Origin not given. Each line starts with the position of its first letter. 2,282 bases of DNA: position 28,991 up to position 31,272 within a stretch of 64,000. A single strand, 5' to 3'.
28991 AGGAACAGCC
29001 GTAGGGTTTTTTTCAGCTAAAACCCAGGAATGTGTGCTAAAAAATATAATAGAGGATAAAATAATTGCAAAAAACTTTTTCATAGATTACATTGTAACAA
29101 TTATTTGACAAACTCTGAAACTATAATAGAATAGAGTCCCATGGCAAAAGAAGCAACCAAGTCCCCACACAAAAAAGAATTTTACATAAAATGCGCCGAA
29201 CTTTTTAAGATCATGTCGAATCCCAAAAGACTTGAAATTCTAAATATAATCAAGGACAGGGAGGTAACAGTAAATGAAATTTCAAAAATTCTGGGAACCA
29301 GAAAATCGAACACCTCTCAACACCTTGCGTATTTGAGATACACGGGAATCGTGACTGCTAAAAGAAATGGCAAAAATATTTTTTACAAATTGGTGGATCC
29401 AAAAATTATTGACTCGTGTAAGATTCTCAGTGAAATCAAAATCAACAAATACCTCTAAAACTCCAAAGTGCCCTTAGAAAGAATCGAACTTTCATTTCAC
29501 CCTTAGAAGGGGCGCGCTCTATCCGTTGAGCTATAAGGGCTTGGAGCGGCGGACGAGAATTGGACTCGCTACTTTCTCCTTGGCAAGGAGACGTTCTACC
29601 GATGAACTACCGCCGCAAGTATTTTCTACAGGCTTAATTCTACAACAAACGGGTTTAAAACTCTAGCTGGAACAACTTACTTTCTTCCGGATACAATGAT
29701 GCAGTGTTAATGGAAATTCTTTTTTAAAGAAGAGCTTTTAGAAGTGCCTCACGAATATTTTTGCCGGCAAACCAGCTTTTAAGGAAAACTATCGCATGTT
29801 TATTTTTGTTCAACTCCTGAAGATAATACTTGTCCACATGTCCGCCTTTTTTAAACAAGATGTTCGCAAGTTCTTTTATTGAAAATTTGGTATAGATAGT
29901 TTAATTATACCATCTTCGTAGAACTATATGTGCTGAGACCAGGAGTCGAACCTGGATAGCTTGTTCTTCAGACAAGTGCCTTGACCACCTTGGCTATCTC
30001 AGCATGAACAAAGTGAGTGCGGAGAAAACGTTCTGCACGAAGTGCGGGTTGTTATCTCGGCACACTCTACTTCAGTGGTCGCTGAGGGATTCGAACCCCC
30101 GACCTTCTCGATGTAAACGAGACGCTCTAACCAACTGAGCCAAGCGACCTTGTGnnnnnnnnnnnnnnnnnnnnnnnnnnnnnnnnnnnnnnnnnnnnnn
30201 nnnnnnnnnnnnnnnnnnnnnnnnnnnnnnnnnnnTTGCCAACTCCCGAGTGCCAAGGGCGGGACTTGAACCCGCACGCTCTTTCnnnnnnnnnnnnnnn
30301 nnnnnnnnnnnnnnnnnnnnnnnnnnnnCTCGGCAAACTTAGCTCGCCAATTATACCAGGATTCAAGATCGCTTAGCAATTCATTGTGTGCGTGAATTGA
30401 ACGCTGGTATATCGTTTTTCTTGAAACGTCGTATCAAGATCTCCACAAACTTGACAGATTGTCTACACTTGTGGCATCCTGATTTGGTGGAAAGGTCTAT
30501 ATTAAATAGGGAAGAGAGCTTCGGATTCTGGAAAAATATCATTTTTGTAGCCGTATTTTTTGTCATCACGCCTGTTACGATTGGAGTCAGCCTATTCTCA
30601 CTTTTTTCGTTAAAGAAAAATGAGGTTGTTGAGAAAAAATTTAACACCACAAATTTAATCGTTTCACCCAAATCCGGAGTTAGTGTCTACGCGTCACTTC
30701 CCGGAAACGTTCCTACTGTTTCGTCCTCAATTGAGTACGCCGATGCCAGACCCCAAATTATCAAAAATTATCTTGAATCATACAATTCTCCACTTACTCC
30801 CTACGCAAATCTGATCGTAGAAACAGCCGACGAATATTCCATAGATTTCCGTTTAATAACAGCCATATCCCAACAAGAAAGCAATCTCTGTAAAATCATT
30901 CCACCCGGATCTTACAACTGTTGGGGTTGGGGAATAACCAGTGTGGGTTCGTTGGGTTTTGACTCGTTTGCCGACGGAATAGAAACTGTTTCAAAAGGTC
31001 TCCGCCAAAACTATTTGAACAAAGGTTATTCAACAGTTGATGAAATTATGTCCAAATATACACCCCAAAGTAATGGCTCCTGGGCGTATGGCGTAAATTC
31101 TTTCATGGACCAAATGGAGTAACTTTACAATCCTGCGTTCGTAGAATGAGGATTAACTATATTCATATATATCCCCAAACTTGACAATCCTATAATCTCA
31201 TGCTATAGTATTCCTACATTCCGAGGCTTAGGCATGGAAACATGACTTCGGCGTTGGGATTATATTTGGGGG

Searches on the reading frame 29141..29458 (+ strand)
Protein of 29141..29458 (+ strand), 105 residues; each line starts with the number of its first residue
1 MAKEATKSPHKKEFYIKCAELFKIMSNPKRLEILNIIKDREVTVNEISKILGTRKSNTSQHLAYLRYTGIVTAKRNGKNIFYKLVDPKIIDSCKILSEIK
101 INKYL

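Call 10: search_protein_families(library=pfam, proteins=[window:29141-29458:+], max_evalue=0.01)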
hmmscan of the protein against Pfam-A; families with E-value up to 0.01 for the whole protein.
window:29141-29458:+ (105 aa): 10 families
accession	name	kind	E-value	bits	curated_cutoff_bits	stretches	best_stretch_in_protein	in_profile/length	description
PF01022.26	HTH_5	-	9.6e-12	45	22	1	27-72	1-46/47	Bacterial regulatory protein, arsR family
PF12840.13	HTH_20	-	2.8e-06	27.6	27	1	25-71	1-48/51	Helix-turn-helix domain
PF12802.13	MarR_2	-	5.1e-06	27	27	1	30-77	7-56/61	MarR family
PF25212.1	HVO_A0114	-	1.6e-05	25.1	27.6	1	18-79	13-74/84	HVO_A0114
PF01978.25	TrmB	-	0.00025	21.3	25.6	1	37-88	18-68/68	Sugar-specific transcriptional regulator TrmB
PF09339.16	HTH_IclR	-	0.0021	18.2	22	1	39-72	16-49/52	IclR helix-turn-helix domain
PF13463.12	HTH_27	-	0.0031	18.2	22.2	1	31-84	6-64/68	Winged helix DNA-binding domain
PF21476.4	PF0610-like_N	-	0.0031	18.1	33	1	30-64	3-37/50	PF0610-like, N-terminal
PF02082.26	Rrf2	-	0.0087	16.7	30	0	38-79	20-60/132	Iron-dependent Transcriptional regulator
PF04967.18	HTH_10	-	0.0099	16.1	23.1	0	39-62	21-44/53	HTH DNA binding domain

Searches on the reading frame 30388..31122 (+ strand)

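Call 10: search_protein_families(library=pfam, proteins=[window:30388-31122:+], max_evalue=0.01)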
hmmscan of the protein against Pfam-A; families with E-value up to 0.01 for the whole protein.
window:30388-31122:+ (244 aa): 0 families

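Call 17: search_protein_families(library=ncbifam, proteins=[window:30388-31122:+], max_evalue=10)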
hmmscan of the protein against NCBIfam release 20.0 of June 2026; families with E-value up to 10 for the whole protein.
window:30388-31122:+ (244 aa): 2 families
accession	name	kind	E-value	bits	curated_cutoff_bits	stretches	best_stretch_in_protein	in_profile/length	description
NF008112.0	PRK10859.1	equivalog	0.061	11.8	354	1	125-166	276-315/483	membrane-bound lytic murein transglycosylase MltF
NF040508.1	LVIS_2131_fam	hypoth_equivalog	0.13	12.1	100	1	47-103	44-100/202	LVIS_2131 family protein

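Call 18: search_protein_families(library=pfam, proteins=[window:30388-31122:+], max_evalue=10)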
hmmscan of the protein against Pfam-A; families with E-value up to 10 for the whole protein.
window:30388-31122:+ (244 aa): 0 families
